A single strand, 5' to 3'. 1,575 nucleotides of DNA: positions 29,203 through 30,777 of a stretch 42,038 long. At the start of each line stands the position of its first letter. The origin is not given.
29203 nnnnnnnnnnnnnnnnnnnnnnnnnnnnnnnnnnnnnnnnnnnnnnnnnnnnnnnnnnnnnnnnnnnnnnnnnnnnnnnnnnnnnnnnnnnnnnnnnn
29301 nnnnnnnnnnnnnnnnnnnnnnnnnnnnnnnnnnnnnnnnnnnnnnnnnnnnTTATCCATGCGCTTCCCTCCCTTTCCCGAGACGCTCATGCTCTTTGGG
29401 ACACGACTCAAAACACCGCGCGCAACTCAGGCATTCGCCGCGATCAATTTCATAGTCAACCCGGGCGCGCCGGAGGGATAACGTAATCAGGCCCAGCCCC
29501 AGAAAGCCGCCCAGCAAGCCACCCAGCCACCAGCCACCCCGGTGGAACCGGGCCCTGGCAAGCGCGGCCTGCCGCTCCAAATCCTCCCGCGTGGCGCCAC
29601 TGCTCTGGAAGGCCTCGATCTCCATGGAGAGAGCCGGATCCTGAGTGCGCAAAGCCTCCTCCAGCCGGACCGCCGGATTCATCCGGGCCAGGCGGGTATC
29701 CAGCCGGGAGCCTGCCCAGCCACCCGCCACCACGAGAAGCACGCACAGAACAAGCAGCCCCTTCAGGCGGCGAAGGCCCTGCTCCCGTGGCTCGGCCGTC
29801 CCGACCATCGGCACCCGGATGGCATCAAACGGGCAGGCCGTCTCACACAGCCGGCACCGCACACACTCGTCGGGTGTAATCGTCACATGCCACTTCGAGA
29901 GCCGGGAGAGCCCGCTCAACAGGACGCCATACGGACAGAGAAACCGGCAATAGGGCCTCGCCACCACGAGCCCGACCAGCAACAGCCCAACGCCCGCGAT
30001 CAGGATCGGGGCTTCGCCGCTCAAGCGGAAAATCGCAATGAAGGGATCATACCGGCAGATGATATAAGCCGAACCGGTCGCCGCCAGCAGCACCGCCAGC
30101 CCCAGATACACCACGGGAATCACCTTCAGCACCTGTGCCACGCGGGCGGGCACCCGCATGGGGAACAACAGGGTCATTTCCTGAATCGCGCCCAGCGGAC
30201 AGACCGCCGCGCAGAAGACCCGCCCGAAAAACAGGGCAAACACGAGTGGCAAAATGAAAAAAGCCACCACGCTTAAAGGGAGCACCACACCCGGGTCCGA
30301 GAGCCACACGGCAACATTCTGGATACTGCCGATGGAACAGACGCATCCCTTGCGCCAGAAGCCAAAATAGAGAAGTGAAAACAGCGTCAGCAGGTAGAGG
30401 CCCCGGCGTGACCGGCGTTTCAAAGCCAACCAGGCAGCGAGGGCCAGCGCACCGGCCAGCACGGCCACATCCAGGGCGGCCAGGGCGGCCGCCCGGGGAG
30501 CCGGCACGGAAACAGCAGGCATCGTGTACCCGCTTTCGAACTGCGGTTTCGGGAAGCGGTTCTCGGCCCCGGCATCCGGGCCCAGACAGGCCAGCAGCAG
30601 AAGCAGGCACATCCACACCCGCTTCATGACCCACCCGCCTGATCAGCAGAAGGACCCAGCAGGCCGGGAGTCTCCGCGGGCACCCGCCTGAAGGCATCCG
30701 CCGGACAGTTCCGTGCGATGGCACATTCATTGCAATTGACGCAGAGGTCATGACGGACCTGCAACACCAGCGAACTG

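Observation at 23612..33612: Tightly coupled operon joining two membrane-anchored beta-propellers, a NapG/NapH-like Fe-S pair and a cytoplasmic NuoEF/GltD-like NAD(P)H module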

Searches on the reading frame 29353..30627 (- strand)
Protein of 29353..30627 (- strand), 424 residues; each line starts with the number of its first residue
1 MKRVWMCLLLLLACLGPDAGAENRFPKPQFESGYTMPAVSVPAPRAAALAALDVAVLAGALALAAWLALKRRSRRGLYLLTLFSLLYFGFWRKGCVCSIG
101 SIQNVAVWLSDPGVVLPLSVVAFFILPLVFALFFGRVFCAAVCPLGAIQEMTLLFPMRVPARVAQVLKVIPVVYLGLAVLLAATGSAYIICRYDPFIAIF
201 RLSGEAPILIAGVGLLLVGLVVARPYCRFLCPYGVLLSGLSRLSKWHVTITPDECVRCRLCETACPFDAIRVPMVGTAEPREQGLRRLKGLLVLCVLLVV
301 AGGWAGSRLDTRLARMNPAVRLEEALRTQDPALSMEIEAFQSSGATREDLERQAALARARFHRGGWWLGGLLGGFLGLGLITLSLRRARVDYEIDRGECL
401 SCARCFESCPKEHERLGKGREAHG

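Call 5: search_protein_families(library=pfam, proteins=[window:29353-30627:-], max_evalue=0.01)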
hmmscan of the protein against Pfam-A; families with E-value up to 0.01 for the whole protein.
window:29353-30627:- (424 aa): 13 families
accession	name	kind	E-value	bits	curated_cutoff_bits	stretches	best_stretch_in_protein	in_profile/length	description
PF12801.12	Fer4_5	-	2.3e-12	47.1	22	2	117-152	2-37/48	4Fe-4S binding domain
PF00037.32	Fer4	-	6.6e-11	42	21.1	1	248-271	1-24/24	4Fe-4S binding domain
PF12838.12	Fer4_7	-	3e-10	40.9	27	2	227-269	8-52/52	4Fe-4S dicluster domain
PF13237.11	Fer4_10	-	7.9e-09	35.8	25.5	2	248-274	2-22/53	4Fe-4S dicluster domain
PF14697.11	Fer4_21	-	3.7e-08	33.8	35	1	244-271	30-58/59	4Fe-4S dicluster domain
PF13187.11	Fer4_9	-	7.7e-07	29.5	27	0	397-412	35-50/52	4Fe-4S dicluster domain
PF12837.12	Fer4_6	-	1.8e-06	28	25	1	248-270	2-24/24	4Fe-4S binding domain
PF13484.11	Fer4_16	-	4.1e-06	27.9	30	1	254-278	1-24/66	4Fe-4S double cluster binding domain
PF13183.11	Fer4_8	-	3.4e-05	24.7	27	0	253-268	3-18/68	4Fe-4S dicluster domain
PF25160.1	LdpA_Fe-S-bd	-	0.00027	21.1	27.6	0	394-412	23-41/49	LdpA Fe-S cluster-binding domain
PF12797.12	Fer4_2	-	0.00033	20.9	24.5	1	246-267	1-22/22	4Fe-4S binding domain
PF12798.12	Fer4_3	-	0.0035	18.5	27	0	255-269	1-15/15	4Fe-4S binding domain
PF12800.12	Fer4_4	-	0.009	16.8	24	1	252-267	1-16/17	4Fe-4S binding domain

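Call 6: search_protein_families(library=ncbifam, proteins=[window:29353-30627:-], max_evalue=0.01)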
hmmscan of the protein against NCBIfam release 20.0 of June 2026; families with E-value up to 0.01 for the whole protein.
window:29353-30627:- (424 aa): 46 families (the best 25 are shown)
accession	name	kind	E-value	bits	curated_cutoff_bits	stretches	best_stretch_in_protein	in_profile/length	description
TIGR02163.1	napH_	subfamily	2.3e-13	50.3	213.05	1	123-268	66-216/255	NapH/MauN family ferredoxin-type protein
NF007013.0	PRK09477.1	equivalog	3.1e-12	46.2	234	1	109-276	65-248/286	quinol dehydrogenase ferredoxin subunit NapH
NF058577.1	FdxA_fam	equivalog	5.6e-10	39.3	65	2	253-270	7-24/52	4Fe-4S ferredoxin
TIGR01971.1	NuoI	subfamily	1.1e-09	37.9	113.05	2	251-276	40-65/121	NADH-quinone oxidoreductase, chain I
NF046105.1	TransRegNosR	equivalog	2.7e-08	32.6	1000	1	108-271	475-645/680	transcriptional regulator NosR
NF042909.1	FMH_DH_FwdF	exception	1e-07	31.4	375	1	247-272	132-157/336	tungsten-dependent formylmethanofuran dehydrogenase subunit FwdF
NF040864.1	HgcB_ferredoxin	equivalog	2.8e-07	30.3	99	1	226-278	21-70/93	mercury methylation ferredoxin HgcB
NF009053.0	PRK12387.1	subfamily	8.4e-07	28.9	204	0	384-416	60-92/180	formate hydrogenlyase complex iron-sulfur subunit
NF038196.1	ferrodoxin_EFR1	subfamily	1.6e-06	28.4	75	1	248-272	180-203/242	EFR1 family ferrodoxin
NF045490.1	FdxA_Protbact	equivalog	1.7e-06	28.2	135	1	248-271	33-56/104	ferredoxin FdxA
NF004539.0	PRK05888.1-5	equivalog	4.3e-06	26.5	225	1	253-288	61-92/162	NADH-quinone oxidoreductase subunit NuoI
NF004538.0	PRK05888.1-4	equivalog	5.4e-06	26.1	135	0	253-287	61-91/162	NADH-quinone oxidoreductase subunit NuoI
TIGR04105.1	FeFe_hydrog_B1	subfamily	5.7e-06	25.3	450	1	245-270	180-205/462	monomeric [FeFe] hydrogenase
NF004537.0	PRK05888.1-3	equivalog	1.2e-05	24.9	163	0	253-278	68-93/204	NADH-quinone oxidoreductase subunit NuoI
TIGR02700.1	flavo_MJ0208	hypoth_equivalog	2.4e-05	23.7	251.35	0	387-412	138-163/234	dihydromethanopterin reductase (acceptor)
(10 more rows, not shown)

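Call 10: find_encoding_contigs(protein=window:29353-30627:-, flank=10000, max_places=6)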
Protein window:29353-30627:- (424 aa): 22 contigs read that carry it; 6 places shown.
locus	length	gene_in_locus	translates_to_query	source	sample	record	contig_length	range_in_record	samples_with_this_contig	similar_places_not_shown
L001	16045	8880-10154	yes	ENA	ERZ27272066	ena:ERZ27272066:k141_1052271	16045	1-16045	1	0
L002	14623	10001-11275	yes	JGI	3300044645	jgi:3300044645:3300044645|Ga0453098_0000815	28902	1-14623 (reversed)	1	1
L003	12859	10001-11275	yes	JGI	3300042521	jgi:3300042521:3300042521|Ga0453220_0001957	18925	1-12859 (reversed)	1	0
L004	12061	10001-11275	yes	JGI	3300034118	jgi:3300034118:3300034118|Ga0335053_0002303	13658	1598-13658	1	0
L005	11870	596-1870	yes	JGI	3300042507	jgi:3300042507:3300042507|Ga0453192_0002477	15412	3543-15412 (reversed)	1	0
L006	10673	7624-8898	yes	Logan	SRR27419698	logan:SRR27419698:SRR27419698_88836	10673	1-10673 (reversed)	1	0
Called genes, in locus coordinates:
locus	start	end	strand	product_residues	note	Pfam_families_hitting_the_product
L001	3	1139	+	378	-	?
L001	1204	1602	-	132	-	PF00380:Ribosomal_S9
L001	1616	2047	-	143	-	PF00572:Ribosomal_L13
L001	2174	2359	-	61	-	-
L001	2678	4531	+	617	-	PF07715:Plug, PF00593:TonB_dep_Rec_b-barrel, PF14905:OMP_b-brl_3 (weak)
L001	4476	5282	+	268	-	PF03544:TonB_C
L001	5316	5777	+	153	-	PF20297:MSSS (weak), PF01713:Smr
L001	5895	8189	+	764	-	PF13360:PQQ_2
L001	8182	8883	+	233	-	PF00037:Fer4 (faint), PF12837:Fer4_6 (faint), PF12838:Fer4_7 (faint)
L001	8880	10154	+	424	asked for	PF12801:Fer4_5, PF14697:Fer4_21 (faint), PF12837:Fer4_6 (faint), PF12838:Fer4_7 (faint), PF13187:Fer4_9 (faint), PF13237:Fer4_10 (faint), PF12801:Fer4_5 (weak), PF00037:Fer4 (weak), +1 more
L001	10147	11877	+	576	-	PF13360:PQQ_2 (weak), PF01011:PQQ (faint), PF13360:PQQ_2 (weak), PF13570:Beta-prop_ACSF4, PF13360:PQQ_2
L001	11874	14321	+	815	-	PF01257:2Fe-2S_thioredx, PF01512:Complex1_51K, PF10531:SLBB (weak), PF10589:NADH_4Fe-4S, PF00037:Fer4 (weak), PF12838:Fer4_7, PF13187:Fer4_9 (weak), PF14697:Fer4_21, +2 more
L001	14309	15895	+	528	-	PF13510:Fer2_4, PF00890:FAD_binding_2 (faint), PF14691:Fer4_20, PF01266:DAO (weak), PF01946:Thi4 (weak), PF07992:Pyr_redox_2 (weak), PF13450:NAD_binding_8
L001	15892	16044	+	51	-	?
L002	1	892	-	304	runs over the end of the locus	PF00005:ABC_tran, PF13304:AAA_21, PF27102:NodI_C (weak)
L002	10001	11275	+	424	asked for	PF12801:Fer4_5, PF14697:Fer4_21 (faint), PF12837:Fer4_6 (faint), PF12838:Fer4_7 (faint), PF13187:Fer4_9 (faint), PF13237:Fer4_10 (faint), PF12801:Fer4_5 (weak), PF00037:Fer4 (weak), +1 more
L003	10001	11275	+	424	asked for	PF12801:Fer4_5, PF14697:Fer4_21 (faint), PF12837:Fer4_6 (faint), PF12838:Fer4_7 (faint), PF13187:Fer4_9 (faint), PF13237:Fer4_10 (faint), PF12801:Fer4_5 (weak), PF00037:Fer4 (weak), +1 more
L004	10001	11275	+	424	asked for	PF12801:Fer4_5, PF14697:Fer4_21 (faint), PF12837:Fer4_6 (faint), PF12838:Fer4_7 (faint), PF13187:Fer4_9 (faint), PF13237:Fer4_10 (faint), PF12801:Fer4_5 (weak), PF00037:Fer4 (weak), +1 more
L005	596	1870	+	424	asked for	PF12801:Fer4_5, PF14697:Fer4_21 (faint), PF12837:Fer4_6 (faint), PF12838:Fer4_7 (faint), PF13187:Fer4_9 (faint), PF13237:Fer4_10 (faint), PF12801:Fer4_5 (weak), PF00037:Fer4 (weak), +1 more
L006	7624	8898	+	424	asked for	PF12801:Fer4_5, PF14697:Fer4_21 (faint), PF12837:Fer4_6 (faint), PF12838:Fer4_7 (faint), PF13187:Fer4_9 (faint), PF13237:Fer4_10 (faint), PF12801:Fer4_5 (weak), PF00037:Fer4 (weak), +1 more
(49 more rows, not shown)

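Call 11: find_homologous_proteins(query=window:29353-30627:-)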
Query window:29353-30627:- (424 aa): 5775 proteins with E <= 0.001 among 8000 candidates; the best 120 are listed.
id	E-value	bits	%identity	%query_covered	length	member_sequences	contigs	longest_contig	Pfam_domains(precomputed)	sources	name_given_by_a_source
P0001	8.9e-278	939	100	100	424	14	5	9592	PF14697.12,PF12801.13,PF12837.13,PF00037.33,PF13484.12,PF12838.13,PF13237.12,PF13187.12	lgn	-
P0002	4.3e-253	858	92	100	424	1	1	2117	PF14697.12,PF12801.13,PF12837.13,PF00037.33,PF13484.12,PF12838.13,PF13237.12,PF13187.12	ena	-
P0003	4.0e-207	706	73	99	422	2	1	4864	PF14697.12,PF12801.13,PF12837.13,PF00037.33,PF13484.12,PF12838.13,PF13237.12,PF13187.12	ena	-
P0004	9.2e-183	626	67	96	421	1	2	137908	PF14697.12,PF12801.13,PF00037.33,PF12838.13,PF13237.12,PF13187.12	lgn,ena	-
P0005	6.2e-172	590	64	99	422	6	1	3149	PF14697.12,PF12801.13,PF00037.33,PF13484.12,PF12838.13,PF13237.12,PF13183.12,PF13187.12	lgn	-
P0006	3.1e-169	582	64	98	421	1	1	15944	PF14697.12,PF12801.13,PF00037.33,PF12838.13,PF13237.12,PF13187.12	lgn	-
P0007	6.7e-169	580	60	100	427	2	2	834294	PF14697.12,PF12801.13,PF12837.13,PF00037.33,PF12838.13,PF25160.2,PF13237.12,PF13187.12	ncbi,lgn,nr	ncbi:MAG: 4Fe-4S binding protein [Kiritimatiellae bacterium]|nr:4Fe-4S binding protein [Kiritimatiel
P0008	5.0e-168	578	67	93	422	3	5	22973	PF14697.12,PF12801.13,PF00037.33,PF13484.12,PF12838.13,PF13237.12,PF13187.12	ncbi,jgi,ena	jgi:polyferredoxin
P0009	7.2e-168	577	62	98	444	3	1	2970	PF14697.12,PF12801.13,PF00037.33,PF13484.12,PF12838.13,PF13187.12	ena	-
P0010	3.7e-166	571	66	94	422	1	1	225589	PF14697.12,PF12801.13,PF00037.33,PF13484.12,PF12838.13,PF13187.12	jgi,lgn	jgi:ferredoxin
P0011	3.9e-166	571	63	98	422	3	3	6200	PF14697.12,PF12801.13,PF00037.33,PF12838.13,PF13187.12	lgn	-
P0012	4.2e-166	571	66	96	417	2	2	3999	PF14697.12,PF12801.13,PF00037.33,PF13484.12,PF12838.13,PF13237.12,PF13183.12,PF13187.12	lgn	-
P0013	1.8e-165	569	63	97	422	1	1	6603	PF14697.12,PF12801.13,PF00037.33,PF12838.13,PF13237.12,PF13187.12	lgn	-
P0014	6.6e-165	567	65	95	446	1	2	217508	PF14697.12,PF12801.13,PF12797.13,PF12837.13,PF00037.33,PF13484.12,PF12838.13,PF13237.12,PF13183.12,PF13187.12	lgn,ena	-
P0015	1.3e-164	566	63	94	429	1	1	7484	PF14697.12,PF12801.13,PF12837.13,PF00037.33,PF12838.13,PF13237.12,PF13187.12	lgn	-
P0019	7.3e-162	557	64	93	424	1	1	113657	PF14697.12,PF12801.13,PF12837.13,PF00037.33,PF12838.13,PF13237.12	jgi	-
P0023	6.4e-160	551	60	99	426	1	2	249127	PF12801.13,PF00037.33,PF13484.12,PF12838.13,PF13237.12,PF13187.12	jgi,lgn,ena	-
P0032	1.2e-157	543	62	93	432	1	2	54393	PF14697.12,PF12801.13,PF00037.33,PF12838.13,PF13237.12,PF13187.12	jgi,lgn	jgi:ferredoxin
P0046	1.8e-154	533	59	93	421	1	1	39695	PF14697.12,PF12801.13,PF12837.13,PF00037.33,PF12838.13,PF13237.12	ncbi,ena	-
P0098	1.2e-135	471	52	98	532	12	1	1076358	PF12801.13,PF00037.33,PF13484.12,PF12838.13,PF25160.2,PF13237.12,PF13187.12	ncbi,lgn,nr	ncbi:MAG: 4Fe-4S binding protein [Deferribacteres bacterium]|nr:4Fe-4S binding protein [Deferribacte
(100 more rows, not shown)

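Call 13: find_encoding_contigs(protein=P0007, flank=10000, max_places=2)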
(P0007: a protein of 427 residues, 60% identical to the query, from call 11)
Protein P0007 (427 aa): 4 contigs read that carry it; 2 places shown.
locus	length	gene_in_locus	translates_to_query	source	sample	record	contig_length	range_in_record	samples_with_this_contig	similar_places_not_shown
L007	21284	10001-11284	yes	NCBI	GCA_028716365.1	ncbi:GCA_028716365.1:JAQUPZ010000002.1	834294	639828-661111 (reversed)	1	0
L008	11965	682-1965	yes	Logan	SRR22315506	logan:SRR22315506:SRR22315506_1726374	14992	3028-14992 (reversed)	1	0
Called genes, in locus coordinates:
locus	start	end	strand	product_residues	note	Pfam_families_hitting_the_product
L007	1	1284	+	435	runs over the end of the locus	PF07690:MFS_1, PF03137:OATP (weak)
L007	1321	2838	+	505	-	PF04734:Ceramidase_alk (weak)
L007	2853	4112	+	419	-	PF09861:Lar_N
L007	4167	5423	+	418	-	PF01011:PQQ (faint), PF13570:Beta-prop_ACSF4 (faint), PF13360:PQQ_2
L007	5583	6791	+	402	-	PF13570:Beta-prop_ACSF4, PF13360:PQQ_2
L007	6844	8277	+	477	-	PF13570:Beta-prop_ACSF4 (faint), PF13360:PQQ_2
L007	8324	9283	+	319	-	-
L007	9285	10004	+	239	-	PF12838:Fer4_7 (faint), PF00037:Fer4 (weak), PF12837:Fer4_6 (weak)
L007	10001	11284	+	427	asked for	PF12801:Fer4_5, PF12837:Fer4_6 (faint), PF12838:Fer4_7 (faint), PF14697:Fer4_21 (faint), PF25160:LdpA_Fe-S-bd (faint), PF13187:Fer4_9 (faint), PF13237:Fer4_10 (faint), PF00037:Fer4 (weak)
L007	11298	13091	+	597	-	PF13360:PQQ_2, PF13570:Beta-prop_ACSF4, PF13360:PQQ_2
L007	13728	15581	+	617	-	PF01512:Complex1_51K, PF12797:Fer4_2 (faint), PF10589:NADH_4Fe-4S, PF00037:Fer4 (weak), PF12838:Fer4_7, PF13187:Fer4_9, PF13237:Fer4_10 (weak), PF14697:Fer4_21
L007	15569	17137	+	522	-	PF01494:FAD_binding_3 (faint), PF13510:Fer2_4, PF14691:Fer4_20, PF01266:DAO (weak), PF07992:Pyr_redox_2 (faint), PF13450:NAD_binding_8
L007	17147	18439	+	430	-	PF13579:Glyco_trans_4_4, PF13439:Glyco_transf_4, PF00534:Glycos_transf_1, PF13692:Glyco_trans_1_4, PF13524:Glyco_trans_1_2 (weak)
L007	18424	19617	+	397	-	PF07774:EMC1_C (faint), PF13360:PQQ_2, PF25292:Beta-prop_CGLA (faint), PF01011:PQQ, PF25293:Beta-prop_EMC1_N (faint), PF13570:Beta-prop_ACSF4, PF13360:PQQ_2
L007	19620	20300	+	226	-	PF00005:ABC_tran, PF02463:SMC_N (faint), PF13304:AAA_21 (faint)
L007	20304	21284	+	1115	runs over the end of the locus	PF02687:FtsX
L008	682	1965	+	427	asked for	PF12801:Fer4_5, PF12837:Fer4_6 (faint), PF12838:Fer4_7 (faint), PF14697:Fer4_21 (faint), PF25160:LdpA_Fe-S-bd (faint), PF13187:Fer4_9 (faint), PF13237:Fer4_10 (faint), PF00037:Fer4 (weak)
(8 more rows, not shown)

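Call 14: find_encoding_contigs(protein=P0098, flank=10000, max_places=2)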
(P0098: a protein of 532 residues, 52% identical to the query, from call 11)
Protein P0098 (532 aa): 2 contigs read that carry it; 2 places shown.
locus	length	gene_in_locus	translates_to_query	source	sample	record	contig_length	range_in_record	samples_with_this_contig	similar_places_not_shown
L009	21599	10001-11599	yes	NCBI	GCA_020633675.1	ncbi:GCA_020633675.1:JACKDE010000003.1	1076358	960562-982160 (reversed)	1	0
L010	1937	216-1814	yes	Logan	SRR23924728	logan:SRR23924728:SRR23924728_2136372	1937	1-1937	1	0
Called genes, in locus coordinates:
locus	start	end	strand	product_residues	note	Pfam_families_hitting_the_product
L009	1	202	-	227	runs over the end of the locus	PF13505:OMP_b-brl, PF13568:OMP_b-brl_2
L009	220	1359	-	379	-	PF00144:Beta-lactamase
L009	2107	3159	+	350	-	PF00158:Sigma54_activat, PF14532:Sigma54_activ_2, PF07728:AAA_5, PF25601:AAA_lid_14, PF02954:HTH_8 (weak)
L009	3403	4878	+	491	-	PF00756:Esterase, PF18962:Por_Secre_tail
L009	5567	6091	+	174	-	-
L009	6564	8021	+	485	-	PF13360:PQQ_2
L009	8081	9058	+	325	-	-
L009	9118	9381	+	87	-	-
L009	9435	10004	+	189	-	PF12838:Fer4_7 (faint), PF12837:Fer4_6 (faint)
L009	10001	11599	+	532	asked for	PF13484:Fer4_16 (faint), PF12801:Fer4_5, PF25160:LdpA_Fe-S-bd (faint), PF00037:Fer4 (faint), PF13187:Fer4_9 (faint), PF13237:Fer4_10 (faint), PF12801:Fer4_5, PF12838:Fer4_7 (weak)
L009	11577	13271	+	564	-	PF01011:PQQ (faint), PF13360:PQQ_2 (weak), PF13570:Beta-prop_ACSF4 (weak), PF13360:PQQ_2, PF13570:Beta-prop_ACSF4, PF13360:PQQ_2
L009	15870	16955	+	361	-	-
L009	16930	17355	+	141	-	-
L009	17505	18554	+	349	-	-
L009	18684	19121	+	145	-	-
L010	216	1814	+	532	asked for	PF13484:Fer4_16 (faint), PF12801:Fer4_5, PF25160:LdpA_Fe-S-bd (faint), PF00037:Fer4 (faint), PF13187:Fer4_9 (faint), PF13237:Fer4_10 (faint), PF12801:Fer4_5, PF12838:Fer4_7 (weak)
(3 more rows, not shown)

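Call 21: find_related_loci(query=A1, collection=genome_contigs, flank=10000)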
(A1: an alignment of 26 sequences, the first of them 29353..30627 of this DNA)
Query A1 (424 aa) in genome_contigs; peptide patterns used: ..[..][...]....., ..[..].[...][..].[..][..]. (x = any residue, [..] = any of these).
600 stretches matched a pattern (row limit reached: there are more); 596 encode a relative of the query (tblastn E <= 1e-3); the best 80 are kept; 80 distinct loci.
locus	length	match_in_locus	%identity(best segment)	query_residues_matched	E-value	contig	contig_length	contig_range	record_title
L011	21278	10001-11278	60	1-423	4e-173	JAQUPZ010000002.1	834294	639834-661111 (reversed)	MAG: Kiritimatiellae bacterium isolate STD1_38 NODE_7_length_834294_cov_6.689334_Sandtown_D1, whole genome shotgun seque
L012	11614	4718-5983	65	1-418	7e-167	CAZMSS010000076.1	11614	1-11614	MAG TPA_asm: uncultured Verrucomicrobiota bacterium isolate binchicken_co2_359 genome assembly, contig: NODE_4340_length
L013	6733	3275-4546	60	1-424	2e-146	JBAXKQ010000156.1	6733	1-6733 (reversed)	MAG: bacterium isolate ELA405 MAG405_156, whole genome shotgun sequence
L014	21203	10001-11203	50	23-418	5e-136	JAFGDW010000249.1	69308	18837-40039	MAG: candidate division KSB1 bacterium isolate Zod_Metabat.1197 k87_10369288, whole genome shotgun sequence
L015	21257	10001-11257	49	1-414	8e-135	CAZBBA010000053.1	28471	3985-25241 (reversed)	MAG TPA_asm: uncultured Rikenellaceae bacterium isolate binchicken_co168_294 genome assembly, contig: NODE_2877_length_2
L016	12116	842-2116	47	1-418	2e-134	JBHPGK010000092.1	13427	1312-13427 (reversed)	Candidate division KSB1 bacterium isolate SAG AM-311-M08 NODE_92_length_13427_cov_31.591161, whole genome shotgun sequen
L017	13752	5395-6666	50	3-421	8e-134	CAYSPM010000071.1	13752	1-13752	MAG TPA_asm: uncultured Pirellulales bacterium isolate binchicken_co262_296 genome assembly, contig: NODE_4957_length_13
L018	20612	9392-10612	51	21-423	1e-133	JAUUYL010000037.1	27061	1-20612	MAG: Lentisphaerota bacterium isolate CSMAG_166 CSMAG_166_k127_16405918_length_27061_cov_10.4179, whole genome shotgun s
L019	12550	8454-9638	52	21-410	2e-133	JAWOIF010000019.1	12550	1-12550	MAG: Bacteroidales bacterium isolate CWP5-2.bin.122 k191_1863189, whole genome shotgun sequence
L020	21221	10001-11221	51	20-420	6e-132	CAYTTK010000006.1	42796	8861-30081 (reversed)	MAG TPA_asm: uncultured Pirellulales bacterium isolate SRP068000_co1_555 genome assembly, contig: NODE_816_length_42796_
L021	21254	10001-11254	50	8-420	4e-131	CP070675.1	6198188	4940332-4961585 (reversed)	MAG: Phycisphaerales bacterium isolate bin71 chromosome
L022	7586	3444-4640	48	21-414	2e-130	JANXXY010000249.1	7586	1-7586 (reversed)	MAG: Bacteroidales bacterium isolate GL140_3_metabat_26 GL140_3_k141_681583, whole genome shotgun sequence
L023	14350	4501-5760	48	1-413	5e-130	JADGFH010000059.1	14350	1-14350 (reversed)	MAG: Labilibaculum sp. isolate OB13 NODE_929_length_14350_cov_3.699460, whole genome shotgun sequence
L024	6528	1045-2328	47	1-414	7e-130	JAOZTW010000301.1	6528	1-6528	MAG: Bacteroidales bacterium isolate GMC8.concoct.158 GMC8_14710_length_6528_cov_11.170864, whole genome shotgun sequenc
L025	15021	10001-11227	48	8-410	2e-129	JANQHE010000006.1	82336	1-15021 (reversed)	MAG: Bacteroidales bacterium isolate PL23b_bin.85 k99_236026, whole genome shotgun sequence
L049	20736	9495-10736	48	2-410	5e-126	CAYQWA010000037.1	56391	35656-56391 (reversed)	MAG TPA_asm: uncultured Bacteroidales bacterium isolate SRP077602_co7_588 genome assembly, contig: NODE_2355_length_5639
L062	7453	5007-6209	54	23-418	5e-125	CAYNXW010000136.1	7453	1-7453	MAG TPA_asm: uncultured Pirellulales bacterium isolate binchicken_co334_357 genome assembly, contig: NODE_19153_length_7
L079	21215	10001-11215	52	22-421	3e-124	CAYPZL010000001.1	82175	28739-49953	MAG TPA_asm: uncultured Pirellulales bacterium isolate SRP338002_co1_156 genome assembly, contig: NODE_279_length_82175_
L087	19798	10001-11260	48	6-418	3e-123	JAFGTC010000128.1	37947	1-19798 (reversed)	MAG: Candidatus Omnitrophota bacterium isolate Zod_Metabat.949 k87_6769771, whole genome shotgun sequence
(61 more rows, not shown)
